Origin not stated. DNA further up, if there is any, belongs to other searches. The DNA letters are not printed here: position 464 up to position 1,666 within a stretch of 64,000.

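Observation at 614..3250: A TctC/Bug-type binding protein occupies the TauA slot of a TauABC-like operon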

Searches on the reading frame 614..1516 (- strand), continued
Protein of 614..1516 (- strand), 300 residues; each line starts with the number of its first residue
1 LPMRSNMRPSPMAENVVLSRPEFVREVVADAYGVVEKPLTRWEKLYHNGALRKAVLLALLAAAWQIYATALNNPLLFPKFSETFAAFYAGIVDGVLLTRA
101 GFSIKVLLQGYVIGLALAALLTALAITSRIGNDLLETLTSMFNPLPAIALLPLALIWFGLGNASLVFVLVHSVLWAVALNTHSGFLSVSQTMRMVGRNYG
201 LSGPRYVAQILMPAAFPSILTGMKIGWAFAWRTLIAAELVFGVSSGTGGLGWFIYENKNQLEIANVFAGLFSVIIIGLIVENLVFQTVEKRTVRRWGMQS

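Call 42: find_encoding_contigs(protein=P0121, flank=10000, max_places=4)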
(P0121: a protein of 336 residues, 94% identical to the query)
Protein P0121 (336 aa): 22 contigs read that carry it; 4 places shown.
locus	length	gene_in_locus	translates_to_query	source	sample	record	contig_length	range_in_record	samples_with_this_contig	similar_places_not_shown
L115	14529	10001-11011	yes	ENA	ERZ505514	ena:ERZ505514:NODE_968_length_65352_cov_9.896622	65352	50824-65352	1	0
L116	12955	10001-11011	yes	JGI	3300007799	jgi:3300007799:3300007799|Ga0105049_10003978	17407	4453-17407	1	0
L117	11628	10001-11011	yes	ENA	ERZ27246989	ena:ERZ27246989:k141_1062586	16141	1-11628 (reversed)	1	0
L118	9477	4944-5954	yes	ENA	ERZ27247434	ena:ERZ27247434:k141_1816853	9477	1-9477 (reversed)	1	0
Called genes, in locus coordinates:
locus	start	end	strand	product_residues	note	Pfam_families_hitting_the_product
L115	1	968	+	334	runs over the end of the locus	PF02615:Ldh_2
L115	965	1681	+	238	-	PF13085:Fer2_3, PF13183:Fer4_8, PF13237:Fer4_10 (weak), PF13534:Fer4_17 (weak)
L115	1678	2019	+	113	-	PF01127:Sdh_cyt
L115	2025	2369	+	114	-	PF01127:Sdh_cyt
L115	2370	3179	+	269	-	PF02679:ComA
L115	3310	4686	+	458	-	PF00884:Sulfatase, PF01663:Phosphodiest, PF16347:SGSH_C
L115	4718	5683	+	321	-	PF03401:TctC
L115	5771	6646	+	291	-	PF05681:Fumerase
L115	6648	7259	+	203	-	PF05683:Fumerase_C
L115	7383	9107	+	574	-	PF00890:FAD_binding_2, PF02910:Succ_DH_flav_C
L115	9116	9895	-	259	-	PF00106:adh_short, PF08659:KR, PF13561:adh_short_C2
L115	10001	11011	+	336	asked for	PF13379:NMT1_2 (weak)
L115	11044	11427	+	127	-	PF02627:CMD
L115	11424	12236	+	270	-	PF00106:adh_short, PF08659:KR, PF13561:adh_short_C2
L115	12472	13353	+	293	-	PF03401:TctC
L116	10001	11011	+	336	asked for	PF13379:NMT1_2 (weak)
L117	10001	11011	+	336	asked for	PF13379:NMT1_2 (weak)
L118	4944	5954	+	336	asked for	PF13379:NMT1_2 (weak)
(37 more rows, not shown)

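Call 43: find_encoding_contigs(protein=P0129, flank=10000, max_places=2)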
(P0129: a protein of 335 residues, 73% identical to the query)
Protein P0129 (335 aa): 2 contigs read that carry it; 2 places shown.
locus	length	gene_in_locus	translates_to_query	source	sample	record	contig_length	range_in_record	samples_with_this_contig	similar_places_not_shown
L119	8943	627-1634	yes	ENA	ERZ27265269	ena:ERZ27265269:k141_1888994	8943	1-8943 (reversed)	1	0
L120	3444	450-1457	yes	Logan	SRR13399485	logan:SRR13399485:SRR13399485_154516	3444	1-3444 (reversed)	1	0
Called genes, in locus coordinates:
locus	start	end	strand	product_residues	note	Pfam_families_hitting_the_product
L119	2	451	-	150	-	?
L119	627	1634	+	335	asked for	PF13379:NMT1_2 (weak)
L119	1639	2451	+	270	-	PF00106:adh_short, PF08659:KR, PF13561:adh_short_C2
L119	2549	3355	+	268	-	PF03096:Ndr (weak), PF12146:Hydrolase_4, PF00561:Abhydrolase_1, PF12697:Abhydrolase_6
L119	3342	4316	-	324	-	PF03401:TctC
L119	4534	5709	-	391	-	PF02515:CoA_transf_3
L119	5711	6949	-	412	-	PF02771:Acyl-CoA_dh_N, PF02770:Acyl-CoA_dh_M, PF00441:Acyl-CoA_dh_1, PF08028:Acyl-CoA_dh_2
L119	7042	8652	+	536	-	PF02776:TPP_enzyme_N, PF00205:TPP_enzyme_M, PF02775:TPP_enzyme_C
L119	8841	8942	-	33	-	?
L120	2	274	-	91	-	?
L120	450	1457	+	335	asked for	PF13379:NMT1_2 (weak)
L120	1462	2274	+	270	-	PF00106:adh_short, PF08659:KR, PF13561:adh_short_C2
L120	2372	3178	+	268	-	PF03096:Ndr (weak), PF12146:Hydrolase_4, PF00561:Abhydrolase_1, PF12697:Abhydrolase_6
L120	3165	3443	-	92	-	?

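Call 44: find_encoding_contigs(protein=P0131, flank=10000, max_places=2)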
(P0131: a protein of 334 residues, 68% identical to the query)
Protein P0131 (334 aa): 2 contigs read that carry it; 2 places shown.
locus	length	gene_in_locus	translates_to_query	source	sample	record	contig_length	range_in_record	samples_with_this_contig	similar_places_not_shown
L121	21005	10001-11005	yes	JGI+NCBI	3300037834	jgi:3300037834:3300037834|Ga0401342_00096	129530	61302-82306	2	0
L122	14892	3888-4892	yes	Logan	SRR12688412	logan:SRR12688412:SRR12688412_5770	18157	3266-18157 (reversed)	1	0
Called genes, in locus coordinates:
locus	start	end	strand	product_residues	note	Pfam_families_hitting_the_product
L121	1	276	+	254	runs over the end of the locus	PF01047:MarR (faint), PF09339:HTH_IclR, PF12802:MarR_2 (weak), PF01614:IclR_C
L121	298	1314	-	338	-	PF00356:LacI, PF00532:Peripla_BP_1, PF13407:Peripla_BP_4, PF13377:Peripla_BP_3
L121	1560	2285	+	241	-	PF00528:BPD_transp_1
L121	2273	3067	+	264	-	PF00528:BPD_transp_1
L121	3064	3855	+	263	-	PF00005:ABC_tran, PF13304:AAA_21 (faint)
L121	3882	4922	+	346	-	PF13379:NMT1_2 (weak), PF09084:NMT1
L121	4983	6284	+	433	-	PF00815:Histidinol_dh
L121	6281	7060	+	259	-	PF00106:adh_short, PF08659:KR, PF01370:Epimerase (faint), PF13460:NAD_binding_10 (weak), PF13561:adh_short_C2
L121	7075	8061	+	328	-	PF08240:ADH_N, PF00107:ADH_zinc_N, PF13602:ADH_zinc_N_2 (weak)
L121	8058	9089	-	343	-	PF08240:ADH_N, PF16912:Glu_dehyd_C, PF00107:ADH_zinc_N, PF13602:ADH_zinc_N_2 (weak)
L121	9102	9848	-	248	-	PF00106:adh_short, PF08659:KR, PF13561:adh_short_C2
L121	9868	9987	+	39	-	-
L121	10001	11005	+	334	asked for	PF13379:NMT1_2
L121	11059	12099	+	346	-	PF02668:TauD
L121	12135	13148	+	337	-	PF13379:NMT1_2 (weak)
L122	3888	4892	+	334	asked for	PF13379:NMT1_2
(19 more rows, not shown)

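Call 53: search_protein_families(library=pfam, proteins=[L051:7619-8758:+, L051:10982-12340:+, L051:12337-12678:+, L051:12944-14164:+, L051:6124-7599:+, L035:7003-7524:-, L045:7150-7626:+, L045:7616-8032:+, L045:11117-12337:+, L045:12379-14061:+], max_evalue=0.001)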
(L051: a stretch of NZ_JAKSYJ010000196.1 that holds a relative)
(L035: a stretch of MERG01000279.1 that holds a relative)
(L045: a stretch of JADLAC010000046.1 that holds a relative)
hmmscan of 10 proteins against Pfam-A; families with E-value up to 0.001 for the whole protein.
L051:7619-8758:+ (379 aa): 2 families
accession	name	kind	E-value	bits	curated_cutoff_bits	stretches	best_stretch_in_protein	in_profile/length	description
PF01979.26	Amidohydro_1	-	1.3e-11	44.8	25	2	54-208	1-165/345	Amidohydrolase family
PF07969.17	Amidohydro_3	-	5.5e-09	36.5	29.7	1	47-70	2-25/472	Amidohydrolase family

L051:10982-12340:+ (452 aa): 2 families
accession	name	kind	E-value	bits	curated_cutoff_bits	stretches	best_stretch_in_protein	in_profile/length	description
PF00174.25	Oxidored_molyb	-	6.8e-52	175.9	24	1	139-309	3-168/169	Oxidoreductase molybdopterin binding domain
PF03404.22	Mo-co_dimer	-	1.9e-10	41.3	22.7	1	337-442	4-128/138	Mo-co oxidoreductase dimerisation domain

L051:12337-12678:+ (113 aa): 0 families

L051:12944-14164:+ (406 aa): 1 family
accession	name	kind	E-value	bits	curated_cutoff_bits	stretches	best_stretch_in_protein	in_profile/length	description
PF03601.19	Cons_hypoth698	-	3.3e-65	220.4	24.5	1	72-383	1-302/304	Conserved hypothetical protein 698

L051:6124-7599:+ (491 aa): 5 families
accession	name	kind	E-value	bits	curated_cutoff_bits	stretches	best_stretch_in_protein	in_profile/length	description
PF00005.33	ABC_tran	-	1.2e-32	113.9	25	1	193-344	2-136/137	ABC transporter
PF08352.17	oligo_HPY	-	7.9e-20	71.5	27.1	1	396-461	1-65/65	Oligopeptide/dipeptide transporter, C-terminal region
PF13401.12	AAA_22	-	9e-06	26.5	27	1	205-373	8-121/130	AAA domain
PF13191.12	AAA_16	-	1.5e-05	26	32.6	1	199-364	19-161/167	AAA ATPase domain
PF02463.25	SMC_N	-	0.0007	19.5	40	0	206-390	28-212/220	RecF/RecN/SMC N terminal domain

L035:7003-7524:- (173 aa): 1 family
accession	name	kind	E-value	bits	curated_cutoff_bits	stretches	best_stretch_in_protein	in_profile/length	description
PF22636.2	FlK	-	1.8e-30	105.5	27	1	56-150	10-102/103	Fluoroacetyl-CoA-specific thioesterase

L045:7150-7626:+ (158 aa): 0 families

L045:7616-8032:+ (138 aa): 0 families

L045:11117-12337:+ (406 aa): 3 families
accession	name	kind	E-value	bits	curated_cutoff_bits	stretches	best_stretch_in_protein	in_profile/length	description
PF01743.26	PolyA_pol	-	2e-16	60.9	23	1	3-122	1-126/126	Poly A polymerase head domain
PF12627.12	PolyA_pol_RNAbd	-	1.1e-13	51.2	22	1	146-209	1-62/64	Probable RNA and SrmB- binding site of polymerase A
PF01966.28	HD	-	3.2e-06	27.9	22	1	232-308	8-91/116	HD domain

L045:12379-14061:+ (560 aa): 3 families
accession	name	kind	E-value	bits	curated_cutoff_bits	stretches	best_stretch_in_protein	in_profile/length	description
PF00205.28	TPP_enzyme_M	-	1.6e-35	122.2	30.4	1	199-334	1-137/137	Thiamine pyrophosphate enzyme, central domain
PF02775.26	TPP_enzyme_C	-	3.2e-34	118.4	21.9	1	394-545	1-151/151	Thiamine pyrophosphate enzyme, C-terminal TPP binding domain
PF02776.23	TPP_enzyme_N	-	3.7e-21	75.5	26.8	1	7-117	1-115/119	Thiamine pyrophosphate enzyme, N-terminal TPP binding domain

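Call 56: search_solved_structures(query=window:614-1483:-, max_evalue=0.001)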
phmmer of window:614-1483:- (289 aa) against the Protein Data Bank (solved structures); distinct sequences matched with E-value up to 0.001: 2.
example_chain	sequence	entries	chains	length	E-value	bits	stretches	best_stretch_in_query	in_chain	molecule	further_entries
9u9z_A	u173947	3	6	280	3.4e-19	72.6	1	49-273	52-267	CmpB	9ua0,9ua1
8w9m_B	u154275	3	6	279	4.3e-19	72.2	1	43-275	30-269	Nitrate transport permease protein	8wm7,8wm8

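Call 64: search_dna_similar(query=window:614-1483:-, collection=plasmids, mode=protein, max_evalue=1e-40, max_rows=25)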
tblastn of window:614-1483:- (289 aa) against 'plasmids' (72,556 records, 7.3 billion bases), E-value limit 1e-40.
Records with a match: 221; places in all: 226; records where one place covers at least 80% of the query: 189.
Best place of each record, by identity: 60-80% 210; <60% 11.
By first word of the organism name: Ralstonia 134; Rhizobium 44; Azospirillum 10; Burkholderia 6; Shinella 4; Cupriavidus 4; Phyllobacterium 3; Paracoccus 3; Caballeronia 3; Neorhizobium 3; and 6 more.
By predicted mobility (MOB-suite, as given by PLSDB): mobilizable 114; non-mobilizable 98; conjugative 9.
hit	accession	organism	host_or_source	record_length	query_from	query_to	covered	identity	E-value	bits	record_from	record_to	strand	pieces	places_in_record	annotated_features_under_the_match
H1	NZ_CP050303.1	Phyllobacterium sp. 628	Oxytropis pumilio,cell culture,root ...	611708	4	289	99%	69.6%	2e-89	297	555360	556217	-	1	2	ABC transporter permease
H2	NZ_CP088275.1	Phyllobacterium sp. T1293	Melilotus albus,Cell culture,root nodule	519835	4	289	99%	68.2%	3e-89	296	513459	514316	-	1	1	ABC transporter permease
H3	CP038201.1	Paracoccus ferrooxidans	single cell,bioreactor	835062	8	288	97%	67.7%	1e-83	281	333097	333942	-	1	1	ABC transporter permease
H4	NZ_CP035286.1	Paracoccus versutus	whole organism,soil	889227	8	288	97%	67.7%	1e-83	281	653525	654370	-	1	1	ABC transporter permease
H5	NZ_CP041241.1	Sinorhizobium mexicanum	Acaciella angustissima,cell culture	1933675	2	289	100%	66.0%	4e-94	310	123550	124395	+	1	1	none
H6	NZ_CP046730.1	Ralstonia syzygii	tobacco,cell culture,leaf veins ...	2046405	2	289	100%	65.3%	4e-98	322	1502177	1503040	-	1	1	none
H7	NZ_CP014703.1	Ralstonia solanacearum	Solanum tuberosum,cell culture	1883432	2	289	100%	65.3%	4e-98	322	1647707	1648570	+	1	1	none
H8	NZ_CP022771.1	Ralstonia solanacearum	Solanum tuberosum,single cell,Potato ...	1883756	2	289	100%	65.3%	4e-98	322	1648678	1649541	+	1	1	none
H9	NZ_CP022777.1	Ralstonia solanacearum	Solanum tuberosum,single cell,Potato ...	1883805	2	289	100%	65.3%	4e-98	322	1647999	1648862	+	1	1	none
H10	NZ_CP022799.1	Ralstonia solanacearum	Solanum tuberosum,single cell,Potato ...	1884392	2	289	100%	65.3%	4e-98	322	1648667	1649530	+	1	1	none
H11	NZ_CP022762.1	Ralstonia solanacearum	Solanum tuberosum,single cell,Potato ...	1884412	2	289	100%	65.3%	4e-98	322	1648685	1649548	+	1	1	none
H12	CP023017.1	Ralstonia solanacearum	Solanum tuberosum,single cell,Potato ...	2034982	2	289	100%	65.3%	4e-98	322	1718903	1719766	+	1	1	ABC transporter permease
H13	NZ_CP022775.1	Ralstonia solanacearum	Solanum tuberosum,single cell,Potato ...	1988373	2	289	100%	65.3%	6e-98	322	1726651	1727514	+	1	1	none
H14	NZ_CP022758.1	Ralstonia solanacearum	Solanum tuberosum,single cell,Potato ...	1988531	2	289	100%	65.3%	6e-98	322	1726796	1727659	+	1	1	none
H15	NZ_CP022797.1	Ralstonia solanacearum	Solanum tuberosum,single cell,Potato ...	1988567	2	289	100%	65.3%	6e-98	322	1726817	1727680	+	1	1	none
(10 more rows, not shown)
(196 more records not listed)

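Call 65: get_annotated_region(hit=H12, flank=7000)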
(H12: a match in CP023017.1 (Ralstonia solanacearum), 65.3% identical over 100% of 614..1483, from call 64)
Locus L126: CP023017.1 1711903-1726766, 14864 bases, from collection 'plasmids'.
description: Ralstonia solanacearum strain SL3022 plasmid unnamed, complete sequence
organism: Ralstonia solanacearum (NCBI taxid 305)
taxonomy: Bacteria; Pseudomonadota; Betaproteobacteria; Burkholderiales; Burkholderiaceae; Ralstonia; Ralstonia solanacearum
host: -; source: Solanum tuberosum,single cell,Potato bacterial wilt; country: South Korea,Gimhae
typing (MOB-suite, as given by PLSDB): non-mobilizable
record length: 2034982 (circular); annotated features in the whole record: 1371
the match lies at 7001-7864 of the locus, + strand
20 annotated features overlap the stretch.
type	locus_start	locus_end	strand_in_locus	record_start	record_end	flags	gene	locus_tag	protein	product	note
CDS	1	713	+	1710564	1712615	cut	-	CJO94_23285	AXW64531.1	ribonucleoside triphosphate reductase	-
CDS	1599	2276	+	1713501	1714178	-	-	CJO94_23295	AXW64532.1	Crp/Fnr family transcriptional regulator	-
CDS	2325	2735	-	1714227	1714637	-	-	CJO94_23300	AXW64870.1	zinc-binding protein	-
CDS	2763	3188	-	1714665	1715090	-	-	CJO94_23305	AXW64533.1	SCP2 domain-containing protein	-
CDS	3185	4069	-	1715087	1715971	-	-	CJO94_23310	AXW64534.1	U32 family peptidase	-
CDS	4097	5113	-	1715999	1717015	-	-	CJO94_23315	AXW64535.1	protease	-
CDS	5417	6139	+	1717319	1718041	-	-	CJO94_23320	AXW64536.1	GntR family transcriptional regulator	-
CDS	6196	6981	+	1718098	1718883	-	-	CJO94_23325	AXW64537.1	ABC transporter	-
CDS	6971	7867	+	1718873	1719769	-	-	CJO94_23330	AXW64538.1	ABC transporter permease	-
CDS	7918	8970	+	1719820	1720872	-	-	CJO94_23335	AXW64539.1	nitrate ABC transporter substrate-binding protein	-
CDS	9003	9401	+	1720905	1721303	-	-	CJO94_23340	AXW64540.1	hypothetical protein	-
CDS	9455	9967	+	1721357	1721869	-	-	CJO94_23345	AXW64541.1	hypothetical protein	-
CDS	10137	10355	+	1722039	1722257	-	-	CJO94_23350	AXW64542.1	DUF1059 domain-containing protein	-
CDS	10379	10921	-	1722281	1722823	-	-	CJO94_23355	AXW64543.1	ATPase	-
CDS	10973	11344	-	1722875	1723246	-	-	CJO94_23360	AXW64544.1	transcriptional regulator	-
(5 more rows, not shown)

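Call 66: get_annotated_region(hit=H4, flank=7000)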
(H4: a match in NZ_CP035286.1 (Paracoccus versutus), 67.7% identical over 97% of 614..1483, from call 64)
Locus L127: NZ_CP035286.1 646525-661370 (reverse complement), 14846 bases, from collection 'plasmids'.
description: Paracoccus versutus strain UW1 plasmid pTAV3, complete sequence
organism: Paracoccus versutus (NCBI taxid 34007)
taxonomy: Bacteria; Pseudomonadota; Alphaproteobacteria; Rhodobacterales; Paracoccaceae; Paracoccus; Paracoccus versutus
host: -; source: whole organism,soil; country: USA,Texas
typing (MOB-suite, as given by PLSDB): non-mobilizable; replicon rep_cluster_229
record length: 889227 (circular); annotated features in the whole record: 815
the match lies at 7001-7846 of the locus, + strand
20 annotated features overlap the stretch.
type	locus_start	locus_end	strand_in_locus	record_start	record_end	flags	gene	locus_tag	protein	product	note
CDS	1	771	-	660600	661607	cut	-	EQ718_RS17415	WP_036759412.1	YeiH family protein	-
CDS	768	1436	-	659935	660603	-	-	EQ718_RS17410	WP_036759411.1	fumarate hydratase C-terminal domain-containing protein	-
CDS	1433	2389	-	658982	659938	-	-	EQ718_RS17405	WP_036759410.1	fumarate hydratase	-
CDS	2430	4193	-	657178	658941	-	-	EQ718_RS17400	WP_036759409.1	FAD-binding protein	-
CDS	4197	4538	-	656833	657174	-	sdhC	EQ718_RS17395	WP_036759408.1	succinate dehydrogenase, cytochrome b556 subunit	GO:0006099 - tricarboxylic acid cycle [Evidence IEA]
CDS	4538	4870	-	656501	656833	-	-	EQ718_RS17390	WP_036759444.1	succinate dehydrogenase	-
CDS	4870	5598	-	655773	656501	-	-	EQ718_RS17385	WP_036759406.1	2Fe-2S iron-sulfur cluster-binding protein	-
CDS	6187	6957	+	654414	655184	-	-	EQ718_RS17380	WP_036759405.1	ABC transporter ATP-binding protein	GO:0006810 - transport [Evidence IEA]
CDS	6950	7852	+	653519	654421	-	-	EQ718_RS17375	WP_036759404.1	ABC transporter permease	-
CDS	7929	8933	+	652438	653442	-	-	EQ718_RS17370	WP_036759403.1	ABC transporter substrate-binding protein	-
CDS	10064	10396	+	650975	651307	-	-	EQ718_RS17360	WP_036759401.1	TrbC/VirB2 family protein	-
CDS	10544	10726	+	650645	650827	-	-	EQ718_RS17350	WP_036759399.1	hypothetical protein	-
CDS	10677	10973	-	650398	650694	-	-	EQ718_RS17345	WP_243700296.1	2Fe-2S iron-sulfur cluster-binding protein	-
CDS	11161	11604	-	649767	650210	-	-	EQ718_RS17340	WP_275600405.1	DUF6522 family protein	-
CDS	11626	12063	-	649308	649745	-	-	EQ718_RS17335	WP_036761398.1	Rrf2 family transcriptional regulator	-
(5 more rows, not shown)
